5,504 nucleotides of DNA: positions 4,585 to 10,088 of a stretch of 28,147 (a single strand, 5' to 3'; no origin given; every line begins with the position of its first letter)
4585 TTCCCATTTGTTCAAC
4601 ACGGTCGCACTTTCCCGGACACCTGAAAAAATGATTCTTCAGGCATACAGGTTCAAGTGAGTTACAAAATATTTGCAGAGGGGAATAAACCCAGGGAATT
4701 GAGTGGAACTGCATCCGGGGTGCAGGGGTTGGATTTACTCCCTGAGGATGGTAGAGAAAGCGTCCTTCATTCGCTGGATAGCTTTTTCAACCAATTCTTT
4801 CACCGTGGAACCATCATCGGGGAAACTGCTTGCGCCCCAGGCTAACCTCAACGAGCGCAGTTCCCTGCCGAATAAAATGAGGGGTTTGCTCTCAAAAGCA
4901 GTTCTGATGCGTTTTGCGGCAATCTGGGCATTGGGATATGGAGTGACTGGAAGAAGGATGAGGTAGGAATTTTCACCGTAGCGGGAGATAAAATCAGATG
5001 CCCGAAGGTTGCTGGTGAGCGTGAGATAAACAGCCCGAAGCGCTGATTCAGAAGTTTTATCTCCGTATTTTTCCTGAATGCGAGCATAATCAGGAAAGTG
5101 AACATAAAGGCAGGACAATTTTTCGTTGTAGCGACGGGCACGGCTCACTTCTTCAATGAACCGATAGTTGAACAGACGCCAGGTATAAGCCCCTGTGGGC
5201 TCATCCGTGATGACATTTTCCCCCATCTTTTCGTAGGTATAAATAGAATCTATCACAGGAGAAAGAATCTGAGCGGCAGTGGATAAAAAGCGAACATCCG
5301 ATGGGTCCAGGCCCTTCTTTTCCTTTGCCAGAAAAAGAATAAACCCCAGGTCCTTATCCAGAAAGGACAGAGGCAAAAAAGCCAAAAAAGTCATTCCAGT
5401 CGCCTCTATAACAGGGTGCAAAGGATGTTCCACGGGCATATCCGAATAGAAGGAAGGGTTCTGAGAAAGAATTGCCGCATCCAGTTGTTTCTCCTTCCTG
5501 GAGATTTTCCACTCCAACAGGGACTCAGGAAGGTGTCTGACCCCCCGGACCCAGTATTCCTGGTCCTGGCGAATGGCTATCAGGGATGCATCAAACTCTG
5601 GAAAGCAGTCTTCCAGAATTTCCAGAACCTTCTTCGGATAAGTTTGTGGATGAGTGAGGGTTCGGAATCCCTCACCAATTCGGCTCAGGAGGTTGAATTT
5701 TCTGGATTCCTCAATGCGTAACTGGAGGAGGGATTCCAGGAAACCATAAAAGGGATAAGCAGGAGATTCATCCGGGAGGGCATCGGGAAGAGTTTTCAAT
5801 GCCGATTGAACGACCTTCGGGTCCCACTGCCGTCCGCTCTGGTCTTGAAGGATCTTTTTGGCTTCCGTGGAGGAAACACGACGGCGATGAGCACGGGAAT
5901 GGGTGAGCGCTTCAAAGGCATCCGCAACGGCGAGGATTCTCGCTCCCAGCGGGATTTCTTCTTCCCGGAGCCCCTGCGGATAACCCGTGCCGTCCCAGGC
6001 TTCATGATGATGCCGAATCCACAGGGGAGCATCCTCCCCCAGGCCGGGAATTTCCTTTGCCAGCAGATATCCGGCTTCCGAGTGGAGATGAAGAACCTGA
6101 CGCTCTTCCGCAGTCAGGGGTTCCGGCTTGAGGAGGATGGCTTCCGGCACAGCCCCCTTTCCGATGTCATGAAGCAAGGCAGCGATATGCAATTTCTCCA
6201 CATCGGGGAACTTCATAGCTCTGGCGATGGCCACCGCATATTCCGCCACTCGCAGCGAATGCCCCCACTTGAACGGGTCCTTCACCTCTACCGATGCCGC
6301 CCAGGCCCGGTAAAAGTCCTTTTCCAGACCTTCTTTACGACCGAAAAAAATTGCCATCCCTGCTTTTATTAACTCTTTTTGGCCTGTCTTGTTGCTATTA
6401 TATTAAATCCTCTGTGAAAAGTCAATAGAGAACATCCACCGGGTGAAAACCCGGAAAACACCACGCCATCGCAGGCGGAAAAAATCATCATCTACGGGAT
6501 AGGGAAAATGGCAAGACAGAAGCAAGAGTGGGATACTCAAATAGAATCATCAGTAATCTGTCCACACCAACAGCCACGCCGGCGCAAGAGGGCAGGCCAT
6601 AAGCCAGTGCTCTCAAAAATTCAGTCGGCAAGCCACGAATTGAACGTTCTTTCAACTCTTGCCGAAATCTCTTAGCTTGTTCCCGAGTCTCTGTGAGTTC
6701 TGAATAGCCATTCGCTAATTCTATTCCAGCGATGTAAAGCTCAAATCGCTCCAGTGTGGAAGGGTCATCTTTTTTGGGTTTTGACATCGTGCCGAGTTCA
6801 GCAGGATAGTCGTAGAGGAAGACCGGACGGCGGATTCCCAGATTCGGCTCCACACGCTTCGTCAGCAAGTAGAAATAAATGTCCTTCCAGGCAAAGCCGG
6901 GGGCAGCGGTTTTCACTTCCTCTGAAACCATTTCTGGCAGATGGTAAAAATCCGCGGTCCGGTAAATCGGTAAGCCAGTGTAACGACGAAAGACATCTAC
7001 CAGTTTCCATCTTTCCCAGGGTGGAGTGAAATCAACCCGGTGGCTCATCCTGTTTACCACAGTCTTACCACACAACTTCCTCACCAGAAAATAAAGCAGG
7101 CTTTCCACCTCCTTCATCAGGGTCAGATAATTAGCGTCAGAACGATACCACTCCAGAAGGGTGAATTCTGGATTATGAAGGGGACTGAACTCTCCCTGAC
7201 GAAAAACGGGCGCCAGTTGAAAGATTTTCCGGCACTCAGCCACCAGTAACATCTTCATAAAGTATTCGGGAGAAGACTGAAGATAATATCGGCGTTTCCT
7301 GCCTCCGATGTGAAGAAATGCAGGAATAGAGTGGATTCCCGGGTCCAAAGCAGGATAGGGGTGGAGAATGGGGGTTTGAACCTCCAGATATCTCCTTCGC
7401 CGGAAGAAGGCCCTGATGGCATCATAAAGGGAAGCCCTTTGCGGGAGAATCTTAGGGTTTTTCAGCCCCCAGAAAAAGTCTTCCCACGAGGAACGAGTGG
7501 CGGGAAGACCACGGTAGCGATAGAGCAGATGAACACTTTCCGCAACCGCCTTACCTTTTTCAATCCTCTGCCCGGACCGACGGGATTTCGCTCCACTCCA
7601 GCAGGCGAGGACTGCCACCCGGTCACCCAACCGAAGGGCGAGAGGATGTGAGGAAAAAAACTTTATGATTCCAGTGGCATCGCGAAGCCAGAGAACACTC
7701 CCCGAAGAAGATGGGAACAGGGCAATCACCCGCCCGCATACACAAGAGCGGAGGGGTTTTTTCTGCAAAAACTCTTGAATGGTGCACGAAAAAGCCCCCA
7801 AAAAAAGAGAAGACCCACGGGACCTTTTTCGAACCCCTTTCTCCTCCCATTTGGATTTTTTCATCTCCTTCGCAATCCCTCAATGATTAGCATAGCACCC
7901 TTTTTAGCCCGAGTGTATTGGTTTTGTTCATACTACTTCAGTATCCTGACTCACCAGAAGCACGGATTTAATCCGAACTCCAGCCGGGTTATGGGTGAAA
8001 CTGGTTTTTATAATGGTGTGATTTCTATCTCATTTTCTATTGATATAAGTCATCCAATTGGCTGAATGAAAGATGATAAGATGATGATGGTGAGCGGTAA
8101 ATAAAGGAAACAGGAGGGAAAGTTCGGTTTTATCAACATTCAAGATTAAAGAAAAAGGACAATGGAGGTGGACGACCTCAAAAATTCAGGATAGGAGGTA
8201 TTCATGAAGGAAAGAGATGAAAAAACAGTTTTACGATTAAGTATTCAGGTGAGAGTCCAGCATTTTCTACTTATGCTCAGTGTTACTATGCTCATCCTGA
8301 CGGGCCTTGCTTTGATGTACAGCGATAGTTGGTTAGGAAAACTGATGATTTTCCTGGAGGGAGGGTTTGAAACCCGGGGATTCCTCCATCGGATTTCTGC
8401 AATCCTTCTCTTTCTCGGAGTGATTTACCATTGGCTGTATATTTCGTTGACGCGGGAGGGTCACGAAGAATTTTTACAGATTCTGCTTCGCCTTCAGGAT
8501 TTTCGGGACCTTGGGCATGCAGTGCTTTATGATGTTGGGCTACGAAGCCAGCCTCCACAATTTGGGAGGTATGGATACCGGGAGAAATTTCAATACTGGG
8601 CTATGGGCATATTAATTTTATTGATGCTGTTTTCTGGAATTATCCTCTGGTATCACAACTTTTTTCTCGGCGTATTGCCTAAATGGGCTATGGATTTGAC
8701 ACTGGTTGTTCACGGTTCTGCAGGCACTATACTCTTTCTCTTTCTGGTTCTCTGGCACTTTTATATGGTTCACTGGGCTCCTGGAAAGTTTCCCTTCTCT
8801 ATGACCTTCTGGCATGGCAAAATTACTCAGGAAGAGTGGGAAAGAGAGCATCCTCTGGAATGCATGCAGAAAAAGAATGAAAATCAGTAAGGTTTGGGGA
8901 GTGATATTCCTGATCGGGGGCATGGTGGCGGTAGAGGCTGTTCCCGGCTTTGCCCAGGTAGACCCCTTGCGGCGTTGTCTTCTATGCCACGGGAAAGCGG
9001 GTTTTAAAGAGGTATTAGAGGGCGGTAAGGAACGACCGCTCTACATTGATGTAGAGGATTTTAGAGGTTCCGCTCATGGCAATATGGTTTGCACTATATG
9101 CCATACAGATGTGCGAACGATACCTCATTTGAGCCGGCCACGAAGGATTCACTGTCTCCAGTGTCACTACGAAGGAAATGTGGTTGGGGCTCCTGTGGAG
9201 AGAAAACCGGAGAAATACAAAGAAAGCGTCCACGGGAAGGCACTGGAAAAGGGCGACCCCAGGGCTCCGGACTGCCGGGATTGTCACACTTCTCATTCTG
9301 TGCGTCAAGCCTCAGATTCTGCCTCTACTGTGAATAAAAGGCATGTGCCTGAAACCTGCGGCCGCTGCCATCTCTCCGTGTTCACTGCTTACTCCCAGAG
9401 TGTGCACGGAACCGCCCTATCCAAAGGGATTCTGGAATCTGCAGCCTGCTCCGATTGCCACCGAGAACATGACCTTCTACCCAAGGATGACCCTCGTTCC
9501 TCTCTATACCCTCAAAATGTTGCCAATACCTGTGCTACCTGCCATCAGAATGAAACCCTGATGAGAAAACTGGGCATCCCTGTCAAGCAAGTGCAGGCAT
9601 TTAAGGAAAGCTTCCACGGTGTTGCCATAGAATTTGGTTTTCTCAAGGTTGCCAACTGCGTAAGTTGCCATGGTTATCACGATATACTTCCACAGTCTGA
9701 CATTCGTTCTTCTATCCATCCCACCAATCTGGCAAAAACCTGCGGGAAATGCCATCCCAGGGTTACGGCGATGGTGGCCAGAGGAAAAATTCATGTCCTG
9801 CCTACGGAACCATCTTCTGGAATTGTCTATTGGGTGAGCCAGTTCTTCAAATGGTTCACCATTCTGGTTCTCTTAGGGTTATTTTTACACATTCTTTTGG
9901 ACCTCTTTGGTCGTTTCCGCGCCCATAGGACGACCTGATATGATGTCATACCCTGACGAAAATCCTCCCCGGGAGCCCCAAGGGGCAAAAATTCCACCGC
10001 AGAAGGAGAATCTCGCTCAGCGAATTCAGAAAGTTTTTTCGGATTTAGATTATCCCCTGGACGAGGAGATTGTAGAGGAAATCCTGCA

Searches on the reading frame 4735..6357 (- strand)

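Call 5: search_protein_families(library=pfam, proteins=[window:4735-6357:-], max_evalue=0.01)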
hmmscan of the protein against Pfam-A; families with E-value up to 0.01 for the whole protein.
window:4735-6357:- (540 aa): 6 families
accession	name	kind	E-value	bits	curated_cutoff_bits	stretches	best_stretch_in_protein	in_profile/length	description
PF13487.12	HD_5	-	7.1e-39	133.7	27.2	1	24-182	8-170/170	HD domain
PF01966.28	HD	-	3.1e-26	92.4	22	1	32-150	3-115/116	HD domain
PF00990.26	GGDEF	-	1.3e-19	71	23.8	1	383-533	2-154/161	Diguanylate cyclase, GGDEF domain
PF08668.18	HDOD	-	7.1e-08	32.6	22.9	1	31-79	96-144/196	HDOD domain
PF13185.12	GAF_2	-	2.4e-05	25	28.6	1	243-370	10-136/136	GAF domain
PF13492.12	GAF_3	-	0.0089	16.9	27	0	256-367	20-125/129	GAF domain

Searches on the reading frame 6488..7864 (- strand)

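Call 5: search_protein_families(library=pfam, proteins=[window:6488-7864:-], max_evalue=0.01)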
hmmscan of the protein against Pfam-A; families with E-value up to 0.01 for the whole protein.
window:6488-7864:- (458 aa): 1 family
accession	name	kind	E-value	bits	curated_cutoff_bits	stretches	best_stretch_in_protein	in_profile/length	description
PF00152.25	tRNA-synt_2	-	5.7e-49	167.3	25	1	138-454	20-305/308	tRNA synthetases class II (D, K and N)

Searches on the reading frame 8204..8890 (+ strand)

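Call 5: search_protein_families(library=pfam, proteins=[window:8204-8890:+], max_evalue=0.01)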
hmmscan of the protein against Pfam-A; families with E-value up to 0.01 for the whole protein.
window:8204-8890:+ (228 aa): 2 families
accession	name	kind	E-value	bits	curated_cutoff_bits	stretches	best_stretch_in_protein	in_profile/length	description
PF01292.26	Ni_hydr_CYTB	-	6e-13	49.4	30.1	1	13-191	3-164/179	Prokaryotic cytochrome b561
PF14358.11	DUF4405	-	0.0066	17.4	26.7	0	131-191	3-66/66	Domain of unknown function (DUF4405)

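Call 6: search_protein_families(library=ncbifam, proteins=[window:8204-8890:+], max_evalue=0.01)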
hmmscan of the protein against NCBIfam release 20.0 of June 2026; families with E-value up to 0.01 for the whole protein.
window:8204-8890:+ (228 aa): 4 families
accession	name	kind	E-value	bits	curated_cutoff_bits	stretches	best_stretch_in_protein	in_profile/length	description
TIGR01583.1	formate-DH-gamm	equivalog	1.7e-12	47.8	115.85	1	10-216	3-194/204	formate dehydrogenase subunit gamma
NF007924.0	PRK10639.1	equivalog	6.8e-10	39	341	1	5-217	3-196/211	formate dehydrogenase cytochrome b556 subunit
NF007558.0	PRK10179.1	equivalog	4.2e-09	36.4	339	1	6-217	4-198/217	formate dehydrogenase-N subunit gamma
TIGR02125.1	CytB-hydogenase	equivalog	2.4e-06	27.2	121.5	1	13-188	4-179/212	Ni/Fe-hydrogenase, b-type cytochrome subunit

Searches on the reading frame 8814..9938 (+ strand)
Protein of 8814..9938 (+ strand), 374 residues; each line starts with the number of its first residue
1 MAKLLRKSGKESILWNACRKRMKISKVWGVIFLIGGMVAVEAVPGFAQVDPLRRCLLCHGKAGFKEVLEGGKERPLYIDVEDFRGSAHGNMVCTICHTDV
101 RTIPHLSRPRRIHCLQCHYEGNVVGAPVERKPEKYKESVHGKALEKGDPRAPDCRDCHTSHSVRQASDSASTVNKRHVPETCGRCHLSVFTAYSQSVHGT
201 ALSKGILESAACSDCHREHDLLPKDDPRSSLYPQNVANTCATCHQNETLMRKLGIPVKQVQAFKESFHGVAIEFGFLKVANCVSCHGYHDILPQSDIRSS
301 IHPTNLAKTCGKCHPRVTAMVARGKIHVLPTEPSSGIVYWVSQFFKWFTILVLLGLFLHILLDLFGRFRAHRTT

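Call 5: search_protein_families(library=pfam, proteins=[window:8814-9938:+], max_evalue=0.01)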
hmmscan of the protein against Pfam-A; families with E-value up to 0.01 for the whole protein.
window:8814-9938:+ (374 aa): 4 families
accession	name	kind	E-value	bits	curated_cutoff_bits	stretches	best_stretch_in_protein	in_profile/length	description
PF14522.11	Cytochrome_C7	-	3e-13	49.8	24.8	2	150-217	12-67/67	Cytochrome c7 and related cytochrome c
PF14537.11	Cytochrom_c3_2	-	5.9e-11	43.1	25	2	153-245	8-79/79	Cytochrome c3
PF09699.15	Paired_CXXCH_1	-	2.1e-06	27.7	20.6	1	153-186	8-36/41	Doubled CXXCH motif (Paired_CXXCH_1)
PF22678.1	Cytochrom_c_NrfB-like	-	0.0019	19.1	27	0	240-316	1-70/89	Cytochrome c-type protein NrfB-like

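Call 6: search_protein_families(library=ncbifam, proteins=[window:8814-9938:+], max_evalue=0.01)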
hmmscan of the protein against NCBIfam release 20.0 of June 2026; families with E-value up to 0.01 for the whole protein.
window:8814-9938:+ (374 aa): 3 families
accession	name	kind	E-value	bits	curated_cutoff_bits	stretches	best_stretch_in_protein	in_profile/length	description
TIGR04257.1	nanowire_3heme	domain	8.3e-07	29.1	40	1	137-187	17-59/75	c(7)-type cytochrome triheme domain-containing protein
NF045713.1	CxxCH_16_HmcA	equivalog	1.3e-06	27.3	400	1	54-218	78-235/541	sulfate respiration complex hexadecaheme cytochrome HmcA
TIGR03153.1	cytochr_NrfH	equivalog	0.0011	19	134.2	0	175-222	24-65/138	cytochrome c nitrite reductase small subunit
